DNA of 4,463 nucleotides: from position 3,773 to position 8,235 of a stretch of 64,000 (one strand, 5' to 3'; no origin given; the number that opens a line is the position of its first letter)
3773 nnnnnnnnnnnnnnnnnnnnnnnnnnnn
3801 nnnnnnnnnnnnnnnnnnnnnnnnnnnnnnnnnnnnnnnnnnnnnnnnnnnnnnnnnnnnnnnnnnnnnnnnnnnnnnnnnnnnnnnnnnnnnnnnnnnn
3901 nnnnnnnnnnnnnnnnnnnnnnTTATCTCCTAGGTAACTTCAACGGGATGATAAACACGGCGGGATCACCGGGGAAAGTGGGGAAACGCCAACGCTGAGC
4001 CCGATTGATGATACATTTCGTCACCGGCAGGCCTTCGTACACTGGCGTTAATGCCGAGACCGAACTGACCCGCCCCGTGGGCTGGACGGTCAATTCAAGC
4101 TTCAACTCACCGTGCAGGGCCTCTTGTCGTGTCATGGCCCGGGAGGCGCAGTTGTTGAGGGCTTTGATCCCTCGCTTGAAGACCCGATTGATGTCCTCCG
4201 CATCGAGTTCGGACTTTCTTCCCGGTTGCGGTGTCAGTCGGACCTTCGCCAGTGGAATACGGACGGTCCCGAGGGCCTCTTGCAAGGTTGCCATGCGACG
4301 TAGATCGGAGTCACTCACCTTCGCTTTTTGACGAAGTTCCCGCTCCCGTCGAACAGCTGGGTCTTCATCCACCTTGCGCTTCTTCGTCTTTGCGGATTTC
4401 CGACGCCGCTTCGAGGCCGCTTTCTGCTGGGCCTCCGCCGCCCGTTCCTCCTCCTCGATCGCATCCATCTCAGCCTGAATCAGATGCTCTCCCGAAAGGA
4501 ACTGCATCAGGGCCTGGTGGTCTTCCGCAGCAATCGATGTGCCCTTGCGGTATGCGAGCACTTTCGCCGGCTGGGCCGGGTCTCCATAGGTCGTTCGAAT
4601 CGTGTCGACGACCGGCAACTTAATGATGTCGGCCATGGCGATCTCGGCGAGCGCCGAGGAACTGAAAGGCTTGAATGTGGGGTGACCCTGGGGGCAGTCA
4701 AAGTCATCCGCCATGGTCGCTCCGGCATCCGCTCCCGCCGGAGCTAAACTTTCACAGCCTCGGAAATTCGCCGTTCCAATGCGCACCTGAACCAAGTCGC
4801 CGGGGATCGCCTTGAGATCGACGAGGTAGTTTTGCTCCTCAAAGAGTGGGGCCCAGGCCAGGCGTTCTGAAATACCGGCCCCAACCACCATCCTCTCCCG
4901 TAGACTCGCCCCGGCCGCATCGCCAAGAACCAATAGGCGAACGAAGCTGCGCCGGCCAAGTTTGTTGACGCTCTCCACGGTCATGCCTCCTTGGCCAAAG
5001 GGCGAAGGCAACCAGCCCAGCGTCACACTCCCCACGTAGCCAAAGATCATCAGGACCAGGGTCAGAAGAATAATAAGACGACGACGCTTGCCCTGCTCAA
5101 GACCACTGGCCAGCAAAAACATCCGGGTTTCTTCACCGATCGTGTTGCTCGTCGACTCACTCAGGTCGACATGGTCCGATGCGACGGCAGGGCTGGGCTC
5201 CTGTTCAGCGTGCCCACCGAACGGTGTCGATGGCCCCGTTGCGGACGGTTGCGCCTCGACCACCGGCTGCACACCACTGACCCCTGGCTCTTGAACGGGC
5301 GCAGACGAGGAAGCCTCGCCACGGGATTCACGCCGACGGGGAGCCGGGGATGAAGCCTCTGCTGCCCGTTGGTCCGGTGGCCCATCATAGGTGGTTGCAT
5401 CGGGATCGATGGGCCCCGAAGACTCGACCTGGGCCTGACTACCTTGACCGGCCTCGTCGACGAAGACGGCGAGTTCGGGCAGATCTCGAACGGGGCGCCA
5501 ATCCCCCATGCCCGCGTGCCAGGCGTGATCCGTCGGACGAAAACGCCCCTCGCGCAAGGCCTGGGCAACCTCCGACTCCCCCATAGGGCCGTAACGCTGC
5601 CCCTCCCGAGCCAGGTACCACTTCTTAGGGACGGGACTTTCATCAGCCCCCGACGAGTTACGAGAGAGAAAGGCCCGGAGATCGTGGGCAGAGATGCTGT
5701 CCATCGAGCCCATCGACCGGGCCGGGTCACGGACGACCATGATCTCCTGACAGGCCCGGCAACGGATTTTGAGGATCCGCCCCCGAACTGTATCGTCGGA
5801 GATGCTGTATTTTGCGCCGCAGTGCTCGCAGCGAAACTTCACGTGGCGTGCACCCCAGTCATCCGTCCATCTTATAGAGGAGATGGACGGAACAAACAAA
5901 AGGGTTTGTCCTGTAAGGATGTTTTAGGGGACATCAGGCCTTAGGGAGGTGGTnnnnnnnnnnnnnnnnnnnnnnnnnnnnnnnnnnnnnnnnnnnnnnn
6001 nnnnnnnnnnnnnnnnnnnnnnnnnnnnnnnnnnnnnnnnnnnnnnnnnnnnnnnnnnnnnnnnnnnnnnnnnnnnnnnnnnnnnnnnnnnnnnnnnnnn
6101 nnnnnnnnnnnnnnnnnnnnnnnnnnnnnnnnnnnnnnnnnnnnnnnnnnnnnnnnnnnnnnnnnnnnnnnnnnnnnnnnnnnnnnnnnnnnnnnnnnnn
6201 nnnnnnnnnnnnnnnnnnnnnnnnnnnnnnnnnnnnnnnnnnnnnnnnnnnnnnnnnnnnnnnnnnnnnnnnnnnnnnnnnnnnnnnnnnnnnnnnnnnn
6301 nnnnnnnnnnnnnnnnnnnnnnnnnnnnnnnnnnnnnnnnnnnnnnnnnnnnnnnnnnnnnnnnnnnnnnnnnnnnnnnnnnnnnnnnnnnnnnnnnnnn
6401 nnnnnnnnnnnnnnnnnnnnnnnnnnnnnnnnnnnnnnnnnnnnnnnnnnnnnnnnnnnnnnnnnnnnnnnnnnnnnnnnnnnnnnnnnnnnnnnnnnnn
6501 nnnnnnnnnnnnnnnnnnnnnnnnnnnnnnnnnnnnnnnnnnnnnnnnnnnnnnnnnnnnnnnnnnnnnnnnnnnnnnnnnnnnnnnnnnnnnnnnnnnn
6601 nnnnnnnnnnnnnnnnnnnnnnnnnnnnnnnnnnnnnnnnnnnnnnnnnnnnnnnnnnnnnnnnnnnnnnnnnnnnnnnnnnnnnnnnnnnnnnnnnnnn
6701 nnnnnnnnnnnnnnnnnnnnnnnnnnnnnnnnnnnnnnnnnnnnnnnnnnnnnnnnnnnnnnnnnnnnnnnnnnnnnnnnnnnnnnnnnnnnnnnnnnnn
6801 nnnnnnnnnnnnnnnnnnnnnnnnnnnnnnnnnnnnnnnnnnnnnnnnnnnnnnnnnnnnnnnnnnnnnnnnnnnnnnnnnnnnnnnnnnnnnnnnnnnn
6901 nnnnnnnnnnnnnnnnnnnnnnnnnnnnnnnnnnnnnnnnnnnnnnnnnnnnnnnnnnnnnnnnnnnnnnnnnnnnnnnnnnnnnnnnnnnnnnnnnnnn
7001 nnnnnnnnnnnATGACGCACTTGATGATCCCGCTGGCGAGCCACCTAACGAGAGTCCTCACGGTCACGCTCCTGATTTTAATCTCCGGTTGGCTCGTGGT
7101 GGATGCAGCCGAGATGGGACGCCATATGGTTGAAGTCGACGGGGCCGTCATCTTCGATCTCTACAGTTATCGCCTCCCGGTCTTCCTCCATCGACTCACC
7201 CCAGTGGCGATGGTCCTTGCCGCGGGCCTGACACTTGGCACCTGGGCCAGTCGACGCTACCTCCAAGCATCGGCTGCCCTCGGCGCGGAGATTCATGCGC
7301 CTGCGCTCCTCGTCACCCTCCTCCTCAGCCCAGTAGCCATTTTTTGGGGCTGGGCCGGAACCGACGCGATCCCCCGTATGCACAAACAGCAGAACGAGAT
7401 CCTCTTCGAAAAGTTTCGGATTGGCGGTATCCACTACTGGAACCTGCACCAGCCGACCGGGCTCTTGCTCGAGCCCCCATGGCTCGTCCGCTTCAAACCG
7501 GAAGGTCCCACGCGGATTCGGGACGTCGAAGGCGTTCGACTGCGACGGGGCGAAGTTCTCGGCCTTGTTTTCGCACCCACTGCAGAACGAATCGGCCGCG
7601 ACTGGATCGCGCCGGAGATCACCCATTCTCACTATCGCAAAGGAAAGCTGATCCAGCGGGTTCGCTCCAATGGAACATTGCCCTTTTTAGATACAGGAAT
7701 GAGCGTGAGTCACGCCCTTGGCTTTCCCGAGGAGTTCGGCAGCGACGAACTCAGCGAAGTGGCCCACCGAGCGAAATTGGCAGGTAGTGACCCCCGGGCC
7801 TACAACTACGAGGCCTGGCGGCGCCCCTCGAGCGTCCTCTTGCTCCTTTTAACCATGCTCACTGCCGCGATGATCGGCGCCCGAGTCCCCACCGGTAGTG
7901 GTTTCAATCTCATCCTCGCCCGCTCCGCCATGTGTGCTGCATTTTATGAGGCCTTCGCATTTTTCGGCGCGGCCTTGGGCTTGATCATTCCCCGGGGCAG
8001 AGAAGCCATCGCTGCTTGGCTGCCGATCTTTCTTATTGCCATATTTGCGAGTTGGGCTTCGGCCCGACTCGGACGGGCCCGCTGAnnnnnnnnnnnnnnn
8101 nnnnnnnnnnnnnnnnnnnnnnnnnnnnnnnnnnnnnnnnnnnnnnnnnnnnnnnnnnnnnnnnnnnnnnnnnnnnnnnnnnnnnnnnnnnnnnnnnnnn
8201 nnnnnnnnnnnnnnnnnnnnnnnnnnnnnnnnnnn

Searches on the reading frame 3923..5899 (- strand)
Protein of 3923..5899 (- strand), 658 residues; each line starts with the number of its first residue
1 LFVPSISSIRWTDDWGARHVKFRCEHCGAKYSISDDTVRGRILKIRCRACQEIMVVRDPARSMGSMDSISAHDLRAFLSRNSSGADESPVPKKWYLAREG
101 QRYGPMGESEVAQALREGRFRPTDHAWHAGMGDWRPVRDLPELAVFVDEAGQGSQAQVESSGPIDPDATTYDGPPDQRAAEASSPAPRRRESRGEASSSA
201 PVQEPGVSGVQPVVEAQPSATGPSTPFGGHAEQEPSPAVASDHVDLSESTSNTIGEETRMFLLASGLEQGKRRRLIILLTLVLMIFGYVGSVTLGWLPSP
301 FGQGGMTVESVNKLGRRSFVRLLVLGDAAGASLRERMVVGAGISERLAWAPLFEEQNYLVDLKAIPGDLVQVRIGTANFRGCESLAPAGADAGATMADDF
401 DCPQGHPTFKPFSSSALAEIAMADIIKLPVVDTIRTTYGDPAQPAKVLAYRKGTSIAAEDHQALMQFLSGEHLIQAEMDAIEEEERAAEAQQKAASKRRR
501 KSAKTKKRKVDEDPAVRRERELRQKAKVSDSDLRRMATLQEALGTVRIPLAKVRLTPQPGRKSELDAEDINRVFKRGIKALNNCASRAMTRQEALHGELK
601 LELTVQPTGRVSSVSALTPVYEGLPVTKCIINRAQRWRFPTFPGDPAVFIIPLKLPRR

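Call 52: search_protein_families(library=pfam, proteins=[window:3923-5899:-], max_evalue=0.001)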
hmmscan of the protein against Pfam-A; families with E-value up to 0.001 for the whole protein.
window:3923-5899:- (658 aa): 2 families
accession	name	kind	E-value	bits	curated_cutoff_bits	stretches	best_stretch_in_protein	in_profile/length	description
PF14237.11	GYF_2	-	3.1e-15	56.1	25.8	1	94-143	1-50/50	GYF domain 2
PF13717.11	Zn_ribbon_4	-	1.1e-09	38.4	30.3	1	21-53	2-34/36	zinc-ribbon domain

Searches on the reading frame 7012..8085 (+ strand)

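Call 52: search_protein_families(library=pfam, proteins=[window:7012-8085:+], max_evalue=0.001)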
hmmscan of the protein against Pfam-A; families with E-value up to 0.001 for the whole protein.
window:7012-8085:+ (357 aa): 1 family
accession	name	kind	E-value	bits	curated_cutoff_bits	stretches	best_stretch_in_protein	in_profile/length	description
PF03739.19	LptF_LptG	-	9.4e-19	68.1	27.9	1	15-351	10-352/353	Lipopolysaccharide export system permease LptF/LptG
